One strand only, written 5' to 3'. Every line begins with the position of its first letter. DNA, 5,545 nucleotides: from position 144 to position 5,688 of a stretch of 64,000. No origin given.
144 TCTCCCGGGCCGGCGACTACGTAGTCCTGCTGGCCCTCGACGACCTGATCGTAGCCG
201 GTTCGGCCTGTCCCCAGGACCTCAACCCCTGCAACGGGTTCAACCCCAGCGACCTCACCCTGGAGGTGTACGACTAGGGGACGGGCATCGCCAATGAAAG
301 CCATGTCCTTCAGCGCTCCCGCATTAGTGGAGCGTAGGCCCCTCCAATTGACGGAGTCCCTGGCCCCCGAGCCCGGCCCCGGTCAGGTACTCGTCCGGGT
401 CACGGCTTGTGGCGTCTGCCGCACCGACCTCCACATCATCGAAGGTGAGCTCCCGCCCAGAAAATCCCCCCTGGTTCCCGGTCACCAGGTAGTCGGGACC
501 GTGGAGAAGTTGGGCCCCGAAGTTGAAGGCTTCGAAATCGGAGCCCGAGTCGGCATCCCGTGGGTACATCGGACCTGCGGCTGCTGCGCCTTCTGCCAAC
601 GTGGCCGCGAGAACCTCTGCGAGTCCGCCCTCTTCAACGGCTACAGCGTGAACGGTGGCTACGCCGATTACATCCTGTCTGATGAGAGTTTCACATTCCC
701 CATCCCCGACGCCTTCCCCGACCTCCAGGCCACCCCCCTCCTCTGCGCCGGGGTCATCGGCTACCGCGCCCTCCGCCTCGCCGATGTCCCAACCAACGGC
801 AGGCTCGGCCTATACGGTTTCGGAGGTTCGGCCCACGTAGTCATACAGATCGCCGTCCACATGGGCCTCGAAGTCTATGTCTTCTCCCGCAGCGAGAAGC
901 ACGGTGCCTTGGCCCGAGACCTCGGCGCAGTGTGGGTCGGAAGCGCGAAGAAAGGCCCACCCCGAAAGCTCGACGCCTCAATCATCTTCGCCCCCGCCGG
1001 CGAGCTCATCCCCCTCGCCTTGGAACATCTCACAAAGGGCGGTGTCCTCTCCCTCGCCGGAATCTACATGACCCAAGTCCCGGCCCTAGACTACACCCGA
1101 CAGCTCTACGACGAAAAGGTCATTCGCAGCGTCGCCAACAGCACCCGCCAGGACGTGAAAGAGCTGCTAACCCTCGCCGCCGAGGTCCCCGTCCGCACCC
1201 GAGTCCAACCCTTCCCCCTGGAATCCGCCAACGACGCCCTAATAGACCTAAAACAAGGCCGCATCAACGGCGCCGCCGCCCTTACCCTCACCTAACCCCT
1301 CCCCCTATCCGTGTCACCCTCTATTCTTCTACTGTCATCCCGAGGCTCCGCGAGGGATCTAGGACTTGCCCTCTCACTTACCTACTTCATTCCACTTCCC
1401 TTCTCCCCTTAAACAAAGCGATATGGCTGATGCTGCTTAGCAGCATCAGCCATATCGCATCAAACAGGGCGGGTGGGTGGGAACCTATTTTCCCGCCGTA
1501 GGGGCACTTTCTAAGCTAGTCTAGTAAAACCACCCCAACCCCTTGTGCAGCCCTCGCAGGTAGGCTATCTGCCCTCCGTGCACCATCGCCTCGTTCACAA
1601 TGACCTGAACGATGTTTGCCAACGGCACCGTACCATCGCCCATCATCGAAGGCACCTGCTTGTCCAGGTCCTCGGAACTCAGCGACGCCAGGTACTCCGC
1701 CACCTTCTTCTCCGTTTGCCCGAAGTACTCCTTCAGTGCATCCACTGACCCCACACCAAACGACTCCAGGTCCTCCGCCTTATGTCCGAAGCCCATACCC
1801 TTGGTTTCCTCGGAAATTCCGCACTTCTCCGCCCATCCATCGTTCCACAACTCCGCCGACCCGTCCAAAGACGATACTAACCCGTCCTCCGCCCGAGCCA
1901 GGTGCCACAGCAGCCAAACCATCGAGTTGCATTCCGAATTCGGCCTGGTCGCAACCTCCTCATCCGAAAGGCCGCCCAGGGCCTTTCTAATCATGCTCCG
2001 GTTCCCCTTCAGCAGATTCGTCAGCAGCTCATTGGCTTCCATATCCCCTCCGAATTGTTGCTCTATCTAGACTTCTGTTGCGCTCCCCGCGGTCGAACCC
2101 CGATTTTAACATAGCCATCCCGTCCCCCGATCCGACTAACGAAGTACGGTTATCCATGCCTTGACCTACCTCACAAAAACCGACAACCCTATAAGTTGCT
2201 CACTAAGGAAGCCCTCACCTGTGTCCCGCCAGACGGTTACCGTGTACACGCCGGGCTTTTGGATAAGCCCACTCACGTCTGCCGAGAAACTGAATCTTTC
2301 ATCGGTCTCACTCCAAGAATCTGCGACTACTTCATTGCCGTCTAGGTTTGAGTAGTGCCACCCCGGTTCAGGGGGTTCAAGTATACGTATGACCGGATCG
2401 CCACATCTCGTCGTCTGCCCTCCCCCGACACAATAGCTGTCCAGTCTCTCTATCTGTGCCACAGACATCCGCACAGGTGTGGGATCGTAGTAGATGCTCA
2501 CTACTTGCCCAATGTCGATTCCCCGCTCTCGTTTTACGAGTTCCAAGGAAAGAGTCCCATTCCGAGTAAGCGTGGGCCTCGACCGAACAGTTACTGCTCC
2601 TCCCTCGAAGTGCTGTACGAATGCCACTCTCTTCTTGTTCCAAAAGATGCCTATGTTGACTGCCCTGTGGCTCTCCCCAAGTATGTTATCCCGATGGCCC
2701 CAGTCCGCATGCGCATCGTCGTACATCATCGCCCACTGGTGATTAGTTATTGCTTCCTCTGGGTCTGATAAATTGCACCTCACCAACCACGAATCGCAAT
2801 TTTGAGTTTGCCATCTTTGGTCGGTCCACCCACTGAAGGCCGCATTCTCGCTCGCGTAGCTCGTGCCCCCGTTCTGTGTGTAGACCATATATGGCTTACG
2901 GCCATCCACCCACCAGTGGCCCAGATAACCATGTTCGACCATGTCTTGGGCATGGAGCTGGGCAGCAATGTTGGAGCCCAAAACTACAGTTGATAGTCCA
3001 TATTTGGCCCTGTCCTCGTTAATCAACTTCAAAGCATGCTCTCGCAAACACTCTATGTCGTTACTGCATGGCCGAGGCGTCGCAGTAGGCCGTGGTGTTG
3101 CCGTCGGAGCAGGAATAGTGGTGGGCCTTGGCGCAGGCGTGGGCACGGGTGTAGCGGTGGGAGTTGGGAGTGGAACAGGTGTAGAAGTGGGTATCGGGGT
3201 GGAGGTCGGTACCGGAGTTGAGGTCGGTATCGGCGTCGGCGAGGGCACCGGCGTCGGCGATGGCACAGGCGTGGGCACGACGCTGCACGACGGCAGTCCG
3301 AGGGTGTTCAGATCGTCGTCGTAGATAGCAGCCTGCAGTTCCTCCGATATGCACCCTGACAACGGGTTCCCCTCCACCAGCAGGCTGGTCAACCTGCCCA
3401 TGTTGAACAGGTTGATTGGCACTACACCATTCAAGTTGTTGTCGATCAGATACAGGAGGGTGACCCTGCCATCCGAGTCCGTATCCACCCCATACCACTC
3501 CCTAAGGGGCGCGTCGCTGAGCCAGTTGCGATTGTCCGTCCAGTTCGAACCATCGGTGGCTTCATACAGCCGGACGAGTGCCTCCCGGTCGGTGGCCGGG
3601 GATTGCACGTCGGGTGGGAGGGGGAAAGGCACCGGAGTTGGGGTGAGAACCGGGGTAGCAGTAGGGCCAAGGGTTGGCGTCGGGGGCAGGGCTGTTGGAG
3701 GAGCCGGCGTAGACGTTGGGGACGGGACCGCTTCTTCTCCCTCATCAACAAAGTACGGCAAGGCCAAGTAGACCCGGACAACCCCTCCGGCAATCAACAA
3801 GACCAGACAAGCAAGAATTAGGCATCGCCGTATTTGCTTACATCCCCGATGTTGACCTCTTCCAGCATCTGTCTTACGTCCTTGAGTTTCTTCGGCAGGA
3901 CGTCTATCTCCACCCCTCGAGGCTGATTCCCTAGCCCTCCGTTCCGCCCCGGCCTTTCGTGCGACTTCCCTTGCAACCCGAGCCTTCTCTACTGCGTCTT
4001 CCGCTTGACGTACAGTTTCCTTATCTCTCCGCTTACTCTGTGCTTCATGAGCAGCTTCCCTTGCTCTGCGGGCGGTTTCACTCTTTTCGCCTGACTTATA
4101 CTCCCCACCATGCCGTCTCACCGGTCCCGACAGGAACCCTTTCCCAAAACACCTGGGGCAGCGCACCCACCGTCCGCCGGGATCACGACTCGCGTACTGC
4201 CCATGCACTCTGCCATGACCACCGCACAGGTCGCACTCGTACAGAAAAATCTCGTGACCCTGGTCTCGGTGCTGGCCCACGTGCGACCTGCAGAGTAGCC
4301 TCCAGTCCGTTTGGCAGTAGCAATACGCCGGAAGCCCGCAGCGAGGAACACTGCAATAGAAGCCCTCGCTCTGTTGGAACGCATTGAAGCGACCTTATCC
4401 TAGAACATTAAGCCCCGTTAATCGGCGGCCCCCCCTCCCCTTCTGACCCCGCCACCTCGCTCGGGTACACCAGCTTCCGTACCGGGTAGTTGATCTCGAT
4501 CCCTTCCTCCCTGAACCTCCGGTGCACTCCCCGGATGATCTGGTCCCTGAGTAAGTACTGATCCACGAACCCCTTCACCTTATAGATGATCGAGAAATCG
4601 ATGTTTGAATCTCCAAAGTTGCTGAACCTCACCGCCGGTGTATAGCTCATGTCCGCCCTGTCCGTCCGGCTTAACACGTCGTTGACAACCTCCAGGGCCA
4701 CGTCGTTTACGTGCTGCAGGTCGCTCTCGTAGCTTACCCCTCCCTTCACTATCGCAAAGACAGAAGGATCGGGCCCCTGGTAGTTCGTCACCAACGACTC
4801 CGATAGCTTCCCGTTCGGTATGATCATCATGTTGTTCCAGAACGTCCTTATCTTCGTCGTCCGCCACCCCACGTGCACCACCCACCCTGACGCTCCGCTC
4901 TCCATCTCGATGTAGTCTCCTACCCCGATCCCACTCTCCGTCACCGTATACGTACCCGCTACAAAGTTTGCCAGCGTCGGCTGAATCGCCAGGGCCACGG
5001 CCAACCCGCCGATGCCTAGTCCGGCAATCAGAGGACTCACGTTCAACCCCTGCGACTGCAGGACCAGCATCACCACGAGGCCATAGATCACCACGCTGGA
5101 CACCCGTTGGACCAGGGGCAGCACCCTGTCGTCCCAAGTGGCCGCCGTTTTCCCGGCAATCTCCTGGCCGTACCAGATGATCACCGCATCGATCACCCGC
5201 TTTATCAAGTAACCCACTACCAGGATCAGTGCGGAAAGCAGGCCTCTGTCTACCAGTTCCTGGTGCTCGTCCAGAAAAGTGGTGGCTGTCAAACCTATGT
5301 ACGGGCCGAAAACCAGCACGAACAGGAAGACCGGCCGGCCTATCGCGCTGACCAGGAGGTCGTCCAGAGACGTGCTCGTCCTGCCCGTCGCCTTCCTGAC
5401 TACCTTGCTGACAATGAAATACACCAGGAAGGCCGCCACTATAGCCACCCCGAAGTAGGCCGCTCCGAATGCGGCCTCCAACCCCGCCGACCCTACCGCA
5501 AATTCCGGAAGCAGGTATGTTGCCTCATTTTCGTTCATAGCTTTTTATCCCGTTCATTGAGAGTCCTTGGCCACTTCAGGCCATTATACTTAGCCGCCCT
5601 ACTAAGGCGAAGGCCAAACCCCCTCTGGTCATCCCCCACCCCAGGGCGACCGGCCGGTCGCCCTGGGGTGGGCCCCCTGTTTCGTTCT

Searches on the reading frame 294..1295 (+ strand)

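Call 32: search_protein_families(library=pfam, proteins=[window:294-1295:+], max_evalue=0.0001)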
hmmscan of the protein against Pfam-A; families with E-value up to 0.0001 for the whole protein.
window:294-1295:+ (333 aa): 2 families
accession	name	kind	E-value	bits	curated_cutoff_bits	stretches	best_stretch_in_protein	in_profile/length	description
PF08240.17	ADH_N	-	1.2e-31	109.5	23.5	1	28-139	1-104/104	Alcohol dehydrogenase GroES-like domain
PF00107.32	ADH_zinc_N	-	2e-11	44.4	31.8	1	181-296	4-128/129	Zinc-binding dehydrogenase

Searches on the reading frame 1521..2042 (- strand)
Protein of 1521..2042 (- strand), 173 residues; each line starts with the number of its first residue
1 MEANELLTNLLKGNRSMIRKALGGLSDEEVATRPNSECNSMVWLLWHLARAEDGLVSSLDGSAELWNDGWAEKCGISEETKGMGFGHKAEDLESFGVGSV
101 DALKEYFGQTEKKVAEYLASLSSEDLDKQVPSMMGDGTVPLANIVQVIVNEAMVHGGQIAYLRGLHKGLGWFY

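Call 70: search_protein_families(library=pfam, proteins=[window:1521-2042:-], max_evalue=0.001)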
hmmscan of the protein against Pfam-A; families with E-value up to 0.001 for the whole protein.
window:1521-2042:- (173 aa): 3 families
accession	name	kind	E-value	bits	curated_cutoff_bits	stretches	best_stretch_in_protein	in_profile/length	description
PF12867.12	DinB_2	-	6.5e-17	62.6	24.8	1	11-159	2-128/128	DinB superfamily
PF04978.18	MST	-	1.2e-13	52.2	27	1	7-168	2-149/149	Mycothiol-S-transferase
PF05163.17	DinB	-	3.9e-07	30.6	23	1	6-161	7-140/165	DinB family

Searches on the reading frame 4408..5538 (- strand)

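Call 32: search_protein_families(library=pfam, proteins=[window:4408-5538:-], max_evalue=0.0001)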
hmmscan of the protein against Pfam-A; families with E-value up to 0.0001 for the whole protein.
window:4408-5538:- (376 aa): 3 families
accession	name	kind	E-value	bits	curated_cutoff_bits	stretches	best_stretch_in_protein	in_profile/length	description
PF00924.24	MS_channel_2nd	-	3.7e-16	59.4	20.2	1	189-254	3-67/68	Mechanosensitive ion channel, beta-domain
PF21088.3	MS_channel_1st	-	4.3e-07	30.2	23.1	1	146-186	2-42/42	Mechanosensitive ion channel, transmembrane helices 2/3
PF21082.3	MS_channel_3rd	-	7.8e-07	29.9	21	1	267-349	6-88/88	Mechanosensitive ion channel MscS, C-terminal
